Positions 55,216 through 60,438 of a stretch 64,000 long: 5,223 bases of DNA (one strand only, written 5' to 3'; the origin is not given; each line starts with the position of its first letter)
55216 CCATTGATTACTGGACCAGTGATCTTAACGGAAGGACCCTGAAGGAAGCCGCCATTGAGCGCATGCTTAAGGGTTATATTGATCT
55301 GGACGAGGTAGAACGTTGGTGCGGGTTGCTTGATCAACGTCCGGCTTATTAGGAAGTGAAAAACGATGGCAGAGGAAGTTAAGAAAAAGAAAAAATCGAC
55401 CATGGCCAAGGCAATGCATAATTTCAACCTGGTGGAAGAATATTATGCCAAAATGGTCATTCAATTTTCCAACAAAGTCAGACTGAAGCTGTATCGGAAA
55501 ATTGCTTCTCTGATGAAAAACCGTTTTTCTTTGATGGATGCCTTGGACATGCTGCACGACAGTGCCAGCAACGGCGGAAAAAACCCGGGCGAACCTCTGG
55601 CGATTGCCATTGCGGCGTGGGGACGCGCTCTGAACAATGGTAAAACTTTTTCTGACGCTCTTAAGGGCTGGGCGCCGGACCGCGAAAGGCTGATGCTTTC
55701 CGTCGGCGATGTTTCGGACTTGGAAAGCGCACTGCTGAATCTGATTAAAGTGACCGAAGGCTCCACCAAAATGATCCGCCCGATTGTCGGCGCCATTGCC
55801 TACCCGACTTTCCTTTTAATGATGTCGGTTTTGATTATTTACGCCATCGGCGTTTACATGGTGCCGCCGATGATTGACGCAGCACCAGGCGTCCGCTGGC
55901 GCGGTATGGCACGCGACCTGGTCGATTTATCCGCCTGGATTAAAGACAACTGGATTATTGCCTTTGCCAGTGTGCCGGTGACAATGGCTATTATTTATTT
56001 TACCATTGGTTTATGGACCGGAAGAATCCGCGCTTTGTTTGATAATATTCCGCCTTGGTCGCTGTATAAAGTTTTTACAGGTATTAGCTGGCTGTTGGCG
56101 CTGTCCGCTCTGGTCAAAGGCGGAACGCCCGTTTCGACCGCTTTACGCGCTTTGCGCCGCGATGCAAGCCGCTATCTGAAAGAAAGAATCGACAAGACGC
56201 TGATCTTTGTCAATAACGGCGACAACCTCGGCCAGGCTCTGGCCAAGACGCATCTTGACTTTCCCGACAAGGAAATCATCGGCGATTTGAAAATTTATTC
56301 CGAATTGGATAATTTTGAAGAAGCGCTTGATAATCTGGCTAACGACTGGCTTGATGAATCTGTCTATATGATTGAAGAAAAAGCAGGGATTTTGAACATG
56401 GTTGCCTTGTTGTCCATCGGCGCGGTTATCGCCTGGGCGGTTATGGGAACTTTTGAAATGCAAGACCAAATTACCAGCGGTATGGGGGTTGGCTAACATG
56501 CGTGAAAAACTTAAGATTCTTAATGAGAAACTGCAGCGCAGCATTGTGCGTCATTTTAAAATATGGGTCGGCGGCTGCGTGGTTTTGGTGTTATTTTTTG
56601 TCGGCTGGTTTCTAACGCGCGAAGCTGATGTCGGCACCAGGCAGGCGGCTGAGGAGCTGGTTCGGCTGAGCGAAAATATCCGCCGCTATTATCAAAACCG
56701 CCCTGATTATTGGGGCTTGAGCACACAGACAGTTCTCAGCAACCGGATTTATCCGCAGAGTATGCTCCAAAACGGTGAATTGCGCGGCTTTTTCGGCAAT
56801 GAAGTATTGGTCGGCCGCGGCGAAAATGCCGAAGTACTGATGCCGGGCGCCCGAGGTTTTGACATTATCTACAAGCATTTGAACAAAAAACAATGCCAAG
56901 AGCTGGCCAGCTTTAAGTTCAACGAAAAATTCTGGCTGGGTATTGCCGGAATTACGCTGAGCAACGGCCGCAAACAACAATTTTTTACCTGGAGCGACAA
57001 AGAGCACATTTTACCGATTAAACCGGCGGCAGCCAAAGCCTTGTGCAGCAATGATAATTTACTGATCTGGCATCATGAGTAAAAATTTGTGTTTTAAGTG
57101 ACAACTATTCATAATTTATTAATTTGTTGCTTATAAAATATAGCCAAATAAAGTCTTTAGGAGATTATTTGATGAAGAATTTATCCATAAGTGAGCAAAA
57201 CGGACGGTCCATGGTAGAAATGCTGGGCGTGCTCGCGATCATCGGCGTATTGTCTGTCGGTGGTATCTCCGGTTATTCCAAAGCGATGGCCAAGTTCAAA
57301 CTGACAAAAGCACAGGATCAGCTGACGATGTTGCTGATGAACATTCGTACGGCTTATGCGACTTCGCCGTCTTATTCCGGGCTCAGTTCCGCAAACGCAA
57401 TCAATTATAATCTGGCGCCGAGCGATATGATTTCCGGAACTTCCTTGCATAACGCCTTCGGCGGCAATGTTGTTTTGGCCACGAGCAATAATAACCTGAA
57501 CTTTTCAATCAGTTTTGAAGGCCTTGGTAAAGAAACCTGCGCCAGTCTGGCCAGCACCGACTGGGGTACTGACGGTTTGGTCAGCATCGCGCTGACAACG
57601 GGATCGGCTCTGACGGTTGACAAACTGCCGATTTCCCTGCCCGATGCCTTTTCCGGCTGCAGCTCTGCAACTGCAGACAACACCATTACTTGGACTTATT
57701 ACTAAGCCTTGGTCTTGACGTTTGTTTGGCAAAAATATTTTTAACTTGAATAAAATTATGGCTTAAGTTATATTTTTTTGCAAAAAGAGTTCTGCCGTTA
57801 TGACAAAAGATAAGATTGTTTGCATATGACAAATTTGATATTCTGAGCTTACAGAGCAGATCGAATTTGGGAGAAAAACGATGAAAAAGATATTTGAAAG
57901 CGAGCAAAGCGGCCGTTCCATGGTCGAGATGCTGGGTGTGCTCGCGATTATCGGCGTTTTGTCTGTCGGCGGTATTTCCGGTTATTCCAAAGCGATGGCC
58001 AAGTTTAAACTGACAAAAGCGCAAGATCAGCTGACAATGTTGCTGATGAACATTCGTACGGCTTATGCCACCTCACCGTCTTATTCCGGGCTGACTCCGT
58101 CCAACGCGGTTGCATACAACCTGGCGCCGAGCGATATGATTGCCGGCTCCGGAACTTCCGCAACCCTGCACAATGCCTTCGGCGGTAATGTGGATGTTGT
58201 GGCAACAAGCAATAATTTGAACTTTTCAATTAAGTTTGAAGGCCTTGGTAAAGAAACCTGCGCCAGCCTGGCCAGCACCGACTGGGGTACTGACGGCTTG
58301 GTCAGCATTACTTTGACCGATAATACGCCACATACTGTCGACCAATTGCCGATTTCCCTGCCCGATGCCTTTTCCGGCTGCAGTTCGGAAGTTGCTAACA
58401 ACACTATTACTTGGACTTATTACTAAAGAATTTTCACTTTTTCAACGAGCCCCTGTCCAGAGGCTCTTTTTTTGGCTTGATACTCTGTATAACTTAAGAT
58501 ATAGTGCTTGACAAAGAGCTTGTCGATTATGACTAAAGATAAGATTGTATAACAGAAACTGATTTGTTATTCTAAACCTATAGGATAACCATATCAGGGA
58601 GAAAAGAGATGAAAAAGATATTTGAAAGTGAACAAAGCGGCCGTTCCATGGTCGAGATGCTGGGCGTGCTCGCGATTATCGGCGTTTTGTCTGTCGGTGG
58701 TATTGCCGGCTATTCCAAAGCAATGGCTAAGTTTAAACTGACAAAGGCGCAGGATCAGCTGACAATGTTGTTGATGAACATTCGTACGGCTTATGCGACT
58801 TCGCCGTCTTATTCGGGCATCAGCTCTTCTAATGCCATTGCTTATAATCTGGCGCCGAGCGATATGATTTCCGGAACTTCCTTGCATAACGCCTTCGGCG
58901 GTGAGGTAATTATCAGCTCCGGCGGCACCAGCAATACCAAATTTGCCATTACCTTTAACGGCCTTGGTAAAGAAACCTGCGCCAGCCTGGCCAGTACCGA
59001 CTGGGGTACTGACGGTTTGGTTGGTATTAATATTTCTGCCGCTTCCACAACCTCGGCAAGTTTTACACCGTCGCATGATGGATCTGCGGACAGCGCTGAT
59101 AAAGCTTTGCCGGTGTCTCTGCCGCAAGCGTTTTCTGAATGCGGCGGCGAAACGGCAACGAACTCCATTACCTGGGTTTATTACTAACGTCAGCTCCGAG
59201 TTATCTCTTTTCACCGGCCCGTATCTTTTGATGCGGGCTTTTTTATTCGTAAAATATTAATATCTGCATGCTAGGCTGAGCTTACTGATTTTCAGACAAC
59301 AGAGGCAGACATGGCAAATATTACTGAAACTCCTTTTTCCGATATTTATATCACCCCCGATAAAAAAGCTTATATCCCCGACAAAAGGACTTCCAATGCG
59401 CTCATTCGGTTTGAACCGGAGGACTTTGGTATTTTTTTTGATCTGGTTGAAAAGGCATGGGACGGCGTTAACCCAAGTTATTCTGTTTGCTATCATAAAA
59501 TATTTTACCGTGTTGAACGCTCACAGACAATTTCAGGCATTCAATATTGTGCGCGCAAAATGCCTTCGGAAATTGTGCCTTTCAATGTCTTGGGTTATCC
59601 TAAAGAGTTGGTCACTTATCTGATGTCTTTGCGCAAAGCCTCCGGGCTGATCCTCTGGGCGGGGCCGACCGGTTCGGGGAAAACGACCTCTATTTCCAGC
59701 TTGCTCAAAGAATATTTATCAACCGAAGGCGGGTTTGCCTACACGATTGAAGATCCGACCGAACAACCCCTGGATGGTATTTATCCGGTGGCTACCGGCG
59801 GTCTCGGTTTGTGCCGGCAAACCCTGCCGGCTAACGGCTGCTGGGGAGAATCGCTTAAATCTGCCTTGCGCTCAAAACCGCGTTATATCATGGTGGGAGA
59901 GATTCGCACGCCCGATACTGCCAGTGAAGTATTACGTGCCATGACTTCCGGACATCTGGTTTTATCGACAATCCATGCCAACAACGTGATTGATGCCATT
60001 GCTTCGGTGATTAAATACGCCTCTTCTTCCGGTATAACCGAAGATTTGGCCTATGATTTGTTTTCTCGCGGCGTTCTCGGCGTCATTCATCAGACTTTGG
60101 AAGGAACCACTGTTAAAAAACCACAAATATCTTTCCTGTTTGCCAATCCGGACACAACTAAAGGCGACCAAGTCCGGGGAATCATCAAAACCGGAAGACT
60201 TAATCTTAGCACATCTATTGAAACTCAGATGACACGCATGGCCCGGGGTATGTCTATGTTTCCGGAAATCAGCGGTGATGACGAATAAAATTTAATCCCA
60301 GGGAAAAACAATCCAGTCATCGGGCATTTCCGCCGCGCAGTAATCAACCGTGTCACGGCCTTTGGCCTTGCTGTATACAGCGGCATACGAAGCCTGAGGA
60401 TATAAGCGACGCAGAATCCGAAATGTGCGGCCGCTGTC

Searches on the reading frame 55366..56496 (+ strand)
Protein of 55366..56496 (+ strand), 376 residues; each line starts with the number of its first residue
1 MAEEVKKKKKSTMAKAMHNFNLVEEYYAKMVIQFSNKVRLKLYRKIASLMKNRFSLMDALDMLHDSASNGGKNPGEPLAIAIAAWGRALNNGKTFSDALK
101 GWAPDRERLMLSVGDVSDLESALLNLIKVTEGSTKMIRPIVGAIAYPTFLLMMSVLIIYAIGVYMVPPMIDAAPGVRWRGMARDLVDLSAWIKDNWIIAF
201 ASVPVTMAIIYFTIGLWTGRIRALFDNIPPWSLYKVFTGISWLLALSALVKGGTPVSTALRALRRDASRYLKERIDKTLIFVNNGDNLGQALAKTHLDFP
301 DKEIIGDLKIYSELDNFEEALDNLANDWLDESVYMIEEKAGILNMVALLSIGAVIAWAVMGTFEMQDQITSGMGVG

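Call 28: search_protein_families(library=pfam, proteins=[window:55366-56496:+], max_evalue=0.01)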
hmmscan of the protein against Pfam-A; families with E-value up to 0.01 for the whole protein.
window:55366-56496:+ (376 aa): 1 family
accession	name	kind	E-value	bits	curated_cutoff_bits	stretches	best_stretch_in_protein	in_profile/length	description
PF00482.28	T2SSF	-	1.1e-24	87.2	25.2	2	242-361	1-121/125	Type II secretion system (T2SS), protein F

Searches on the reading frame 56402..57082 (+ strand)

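Call 28: search_protein_families(library=pfam, proteins=[window:56402-57082:+], max_evalue=0.01)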
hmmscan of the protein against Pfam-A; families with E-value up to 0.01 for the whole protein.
window:56402-57082:+ (226 aa): 2 families
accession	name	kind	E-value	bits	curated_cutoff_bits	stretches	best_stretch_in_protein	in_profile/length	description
PF05307.16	Bundlin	-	4.5e-05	24.2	22.3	1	80-177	10-106/151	Bundlin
PF08805.16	PilS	-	0.00034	21.1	22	1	81-219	6-131/138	PilS N terminal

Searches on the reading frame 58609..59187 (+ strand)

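Call 72: search_protein_families(library=pfam, proteins=[window:58609-59187:+], max_evalue=1)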
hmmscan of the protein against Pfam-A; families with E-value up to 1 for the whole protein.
window:58609-59187:+ (192 aa): 3 families
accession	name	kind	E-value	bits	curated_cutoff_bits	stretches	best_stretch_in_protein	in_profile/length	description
PF08805.16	PilS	-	6e-11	43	22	1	47-189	7-135/138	PilS N terminal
PF05307.16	Bundlin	-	3.5e-10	40.8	22.3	1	43-160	8-132/151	Bundlin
PF07963.17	N_methyl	-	0.032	14.3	21.2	1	11-30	6-25/27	Prokaryotic N-terminal methylation motif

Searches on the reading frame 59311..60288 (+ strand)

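Call 28: search_protein_families(library=pfam, proteins=[window:59311-60288:+], max_evalue=0.01)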
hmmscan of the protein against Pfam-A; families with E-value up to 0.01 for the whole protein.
window:59311-60288:+ (325 aa): 3 families
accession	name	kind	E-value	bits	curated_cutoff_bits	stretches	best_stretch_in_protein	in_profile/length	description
PF00437.27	T2SSE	-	1.3e-30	106.8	24.9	1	82-262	110-276/370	Type II/IV secretion system protein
PF13191.12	AAA_16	-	0.0027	18.7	32.6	1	108-218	20-136/167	AAA ATPase domain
PF13401.12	AAA_22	-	0.0099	16.6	27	0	110-167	4-60/130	AAA domain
